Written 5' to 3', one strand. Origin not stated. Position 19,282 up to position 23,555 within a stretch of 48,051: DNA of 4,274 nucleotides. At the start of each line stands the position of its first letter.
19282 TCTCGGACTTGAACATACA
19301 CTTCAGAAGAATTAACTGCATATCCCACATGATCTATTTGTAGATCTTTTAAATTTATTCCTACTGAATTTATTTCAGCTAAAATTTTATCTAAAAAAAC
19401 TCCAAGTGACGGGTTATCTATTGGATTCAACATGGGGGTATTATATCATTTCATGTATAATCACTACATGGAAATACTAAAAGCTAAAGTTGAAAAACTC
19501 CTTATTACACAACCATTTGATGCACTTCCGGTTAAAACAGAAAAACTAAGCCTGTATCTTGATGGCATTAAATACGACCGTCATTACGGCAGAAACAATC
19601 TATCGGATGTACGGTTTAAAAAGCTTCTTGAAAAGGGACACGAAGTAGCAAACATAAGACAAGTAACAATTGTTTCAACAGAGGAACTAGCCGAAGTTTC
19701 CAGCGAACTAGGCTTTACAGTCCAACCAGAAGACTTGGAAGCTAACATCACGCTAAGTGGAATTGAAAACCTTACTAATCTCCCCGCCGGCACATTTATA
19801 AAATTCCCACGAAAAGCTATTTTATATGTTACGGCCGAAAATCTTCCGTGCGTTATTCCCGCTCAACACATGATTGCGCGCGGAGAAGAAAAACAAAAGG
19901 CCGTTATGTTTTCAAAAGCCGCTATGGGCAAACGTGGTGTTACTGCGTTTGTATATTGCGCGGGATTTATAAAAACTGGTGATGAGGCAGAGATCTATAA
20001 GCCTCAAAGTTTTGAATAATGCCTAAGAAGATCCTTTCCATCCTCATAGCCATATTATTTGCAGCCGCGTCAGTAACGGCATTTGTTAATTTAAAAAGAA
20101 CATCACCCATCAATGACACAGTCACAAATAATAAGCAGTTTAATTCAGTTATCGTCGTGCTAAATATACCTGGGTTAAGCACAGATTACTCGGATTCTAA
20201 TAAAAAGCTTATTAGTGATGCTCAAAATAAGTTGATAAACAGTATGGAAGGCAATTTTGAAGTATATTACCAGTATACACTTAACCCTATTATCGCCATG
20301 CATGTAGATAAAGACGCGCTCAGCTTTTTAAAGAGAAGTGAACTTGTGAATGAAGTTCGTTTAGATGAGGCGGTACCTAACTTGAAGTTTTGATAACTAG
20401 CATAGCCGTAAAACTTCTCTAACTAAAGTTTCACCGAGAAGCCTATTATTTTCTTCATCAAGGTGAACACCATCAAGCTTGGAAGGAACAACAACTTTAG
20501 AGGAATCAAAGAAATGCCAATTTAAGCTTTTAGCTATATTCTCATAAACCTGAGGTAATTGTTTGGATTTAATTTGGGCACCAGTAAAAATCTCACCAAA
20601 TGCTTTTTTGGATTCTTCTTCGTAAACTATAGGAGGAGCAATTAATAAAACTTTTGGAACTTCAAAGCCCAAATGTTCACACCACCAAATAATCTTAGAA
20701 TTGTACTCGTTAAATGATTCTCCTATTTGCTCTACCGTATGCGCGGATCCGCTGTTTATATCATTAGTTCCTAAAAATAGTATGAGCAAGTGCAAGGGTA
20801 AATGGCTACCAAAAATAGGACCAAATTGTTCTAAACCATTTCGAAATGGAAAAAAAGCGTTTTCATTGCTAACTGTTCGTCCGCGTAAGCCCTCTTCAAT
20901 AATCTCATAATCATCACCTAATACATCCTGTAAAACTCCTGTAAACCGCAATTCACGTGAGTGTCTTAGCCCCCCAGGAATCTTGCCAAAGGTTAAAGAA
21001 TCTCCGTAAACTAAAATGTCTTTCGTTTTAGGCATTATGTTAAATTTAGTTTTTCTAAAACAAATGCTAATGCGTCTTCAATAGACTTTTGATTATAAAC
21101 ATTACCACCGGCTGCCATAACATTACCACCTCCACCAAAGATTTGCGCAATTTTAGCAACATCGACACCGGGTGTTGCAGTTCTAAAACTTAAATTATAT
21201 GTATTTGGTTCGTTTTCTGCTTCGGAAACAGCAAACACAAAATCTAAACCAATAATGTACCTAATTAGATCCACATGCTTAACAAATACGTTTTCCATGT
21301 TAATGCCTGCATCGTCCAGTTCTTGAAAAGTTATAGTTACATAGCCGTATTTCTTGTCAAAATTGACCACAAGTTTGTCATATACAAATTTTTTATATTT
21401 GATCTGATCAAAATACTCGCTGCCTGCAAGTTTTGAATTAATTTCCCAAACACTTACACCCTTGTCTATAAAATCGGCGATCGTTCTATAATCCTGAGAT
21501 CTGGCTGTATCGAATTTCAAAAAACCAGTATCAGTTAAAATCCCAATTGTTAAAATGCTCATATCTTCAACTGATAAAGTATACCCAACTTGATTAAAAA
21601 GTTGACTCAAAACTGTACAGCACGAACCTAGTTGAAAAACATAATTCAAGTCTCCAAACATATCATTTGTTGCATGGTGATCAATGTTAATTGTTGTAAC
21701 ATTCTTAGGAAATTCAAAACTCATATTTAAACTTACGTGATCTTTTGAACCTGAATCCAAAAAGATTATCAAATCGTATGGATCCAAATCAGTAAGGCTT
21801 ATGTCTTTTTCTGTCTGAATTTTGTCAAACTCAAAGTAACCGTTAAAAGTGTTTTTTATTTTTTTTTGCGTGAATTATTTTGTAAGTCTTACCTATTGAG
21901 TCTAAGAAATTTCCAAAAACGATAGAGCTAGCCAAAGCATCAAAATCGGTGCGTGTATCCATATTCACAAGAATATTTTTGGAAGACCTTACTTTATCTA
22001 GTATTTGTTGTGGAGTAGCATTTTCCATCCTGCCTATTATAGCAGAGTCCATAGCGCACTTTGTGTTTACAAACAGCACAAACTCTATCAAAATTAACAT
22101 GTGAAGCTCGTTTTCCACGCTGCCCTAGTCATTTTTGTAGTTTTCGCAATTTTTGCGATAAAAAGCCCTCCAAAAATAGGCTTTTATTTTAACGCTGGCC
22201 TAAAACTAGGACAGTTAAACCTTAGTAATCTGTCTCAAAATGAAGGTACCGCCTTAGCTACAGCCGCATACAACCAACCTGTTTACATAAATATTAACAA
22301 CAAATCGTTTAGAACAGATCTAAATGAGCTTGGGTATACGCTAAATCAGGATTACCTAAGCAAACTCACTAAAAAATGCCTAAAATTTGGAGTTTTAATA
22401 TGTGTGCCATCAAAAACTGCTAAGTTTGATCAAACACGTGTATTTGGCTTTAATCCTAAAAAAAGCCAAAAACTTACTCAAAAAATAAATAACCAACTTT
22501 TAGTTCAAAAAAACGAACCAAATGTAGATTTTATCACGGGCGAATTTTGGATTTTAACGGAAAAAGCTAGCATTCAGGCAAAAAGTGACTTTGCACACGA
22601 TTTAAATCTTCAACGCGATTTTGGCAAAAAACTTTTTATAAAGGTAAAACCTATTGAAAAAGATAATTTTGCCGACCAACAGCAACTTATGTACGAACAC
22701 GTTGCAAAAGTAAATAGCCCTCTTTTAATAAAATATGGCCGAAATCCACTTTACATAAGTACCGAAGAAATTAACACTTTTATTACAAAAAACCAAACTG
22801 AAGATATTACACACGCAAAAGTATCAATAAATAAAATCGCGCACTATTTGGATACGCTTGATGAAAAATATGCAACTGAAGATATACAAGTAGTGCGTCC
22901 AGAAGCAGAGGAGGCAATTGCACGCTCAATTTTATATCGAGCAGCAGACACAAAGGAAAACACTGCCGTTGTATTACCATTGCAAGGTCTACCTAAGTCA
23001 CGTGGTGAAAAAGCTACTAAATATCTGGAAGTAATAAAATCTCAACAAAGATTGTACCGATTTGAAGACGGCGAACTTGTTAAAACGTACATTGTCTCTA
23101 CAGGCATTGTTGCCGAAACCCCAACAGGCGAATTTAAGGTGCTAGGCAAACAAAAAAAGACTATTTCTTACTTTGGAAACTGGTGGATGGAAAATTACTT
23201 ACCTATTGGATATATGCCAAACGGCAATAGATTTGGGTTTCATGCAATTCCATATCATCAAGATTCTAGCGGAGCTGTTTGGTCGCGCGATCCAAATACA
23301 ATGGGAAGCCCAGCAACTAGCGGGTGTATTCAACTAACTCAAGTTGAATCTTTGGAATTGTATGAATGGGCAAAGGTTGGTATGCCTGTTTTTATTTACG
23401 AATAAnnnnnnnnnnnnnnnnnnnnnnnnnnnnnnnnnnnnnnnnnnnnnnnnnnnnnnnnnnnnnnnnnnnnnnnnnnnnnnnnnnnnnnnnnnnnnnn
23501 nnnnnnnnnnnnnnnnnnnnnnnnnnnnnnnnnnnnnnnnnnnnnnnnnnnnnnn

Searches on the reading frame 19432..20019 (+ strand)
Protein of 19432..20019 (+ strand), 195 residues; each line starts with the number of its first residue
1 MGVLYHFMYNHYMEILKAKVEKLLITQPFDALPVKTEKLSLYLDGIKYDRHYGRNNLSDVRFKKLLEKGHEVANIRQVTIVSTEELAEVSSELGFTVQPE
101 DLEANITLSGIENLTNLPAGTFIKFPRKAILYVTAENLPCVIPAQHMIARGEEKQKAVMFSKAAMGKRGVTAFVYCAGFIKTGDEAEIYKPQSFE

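Call 38: search_protein_families(library=pfam, proteins=[window:19432-20019:+], max_evalue=0.001)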
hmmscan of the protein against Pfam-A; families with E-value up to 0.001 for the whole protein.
window:19432-20019:+ (195 aa): 1 family
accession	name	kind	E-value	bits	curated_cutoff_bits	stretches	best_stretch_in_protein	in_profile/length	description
PF03473.23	MOSC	-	1.5e-13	51.2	22.7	1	70-185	4-118/120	MOSC domain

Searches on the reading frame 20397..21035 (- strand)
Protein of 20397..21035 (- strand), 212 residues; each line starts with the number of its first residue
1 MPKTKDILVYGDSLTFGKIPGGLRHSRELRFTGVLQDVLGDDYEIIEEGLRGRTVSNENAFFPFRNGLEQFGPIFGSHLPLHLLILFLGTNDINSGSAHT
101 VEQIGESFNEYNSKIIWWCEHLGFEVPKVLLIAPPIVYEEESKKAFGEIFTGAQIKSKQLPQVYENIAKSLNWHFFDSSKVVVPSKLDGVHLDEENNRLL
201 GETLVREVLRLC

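Call 38: search_protein_families(library=pfam, proteins=[window:20397-21035:-], max_evalue=0.001)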
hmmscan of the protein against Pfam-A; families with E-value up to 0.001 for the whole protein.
window:20397-21035:- (212 aa): 2 families
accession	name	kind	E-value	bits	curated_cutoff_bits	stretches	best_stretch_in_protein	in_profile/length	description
PF13472.12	Lipase_GDSL_2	-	4.2e-09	37.6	32.9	1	9-194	1-173/178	GDSL-like Lipase/Acylhydrolase family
PF00657.28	Lipase_GDSL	-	2.3e-05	25.1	23.6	1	7-202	1-206/208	GDSL-like Lipase/Acylhydrolase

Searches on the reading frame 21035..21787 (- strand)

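Call 38: search_protein_families(library=pfam, proteins=[window:21035-21787:-], max_evalue=0.001)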
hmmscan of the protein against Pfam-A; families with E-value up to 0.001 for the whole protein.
window:21035-21787:- (250 aa): 2 families
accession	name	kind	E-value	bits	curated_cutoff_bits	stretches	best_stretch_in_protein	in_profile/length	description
PF02272.25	DHHA1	-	5.6e-07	30.4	25.9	1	184-247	34-100/102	DHHA1 domain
PF01368.27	DHH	-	0.00031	21.5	28.1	1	5-82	41-124/125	DHH family, N-terminal domain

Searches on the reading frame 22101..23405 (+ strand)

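Call 38: search_protein_families(library=pfam, proteins=[window:22101-23405:+], max_evalue=0.001)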
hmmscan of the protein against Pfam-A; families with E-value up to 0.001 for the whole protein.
window:22101-23405:+ (434 aa): 1 family
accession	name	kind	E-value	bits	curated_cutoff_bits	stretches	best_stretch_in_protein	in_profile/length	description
PF03734.19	YkuD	-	3.7e-20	73.4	23.4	1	307-432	2-146/146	L,D-transpeptidase catalytic domain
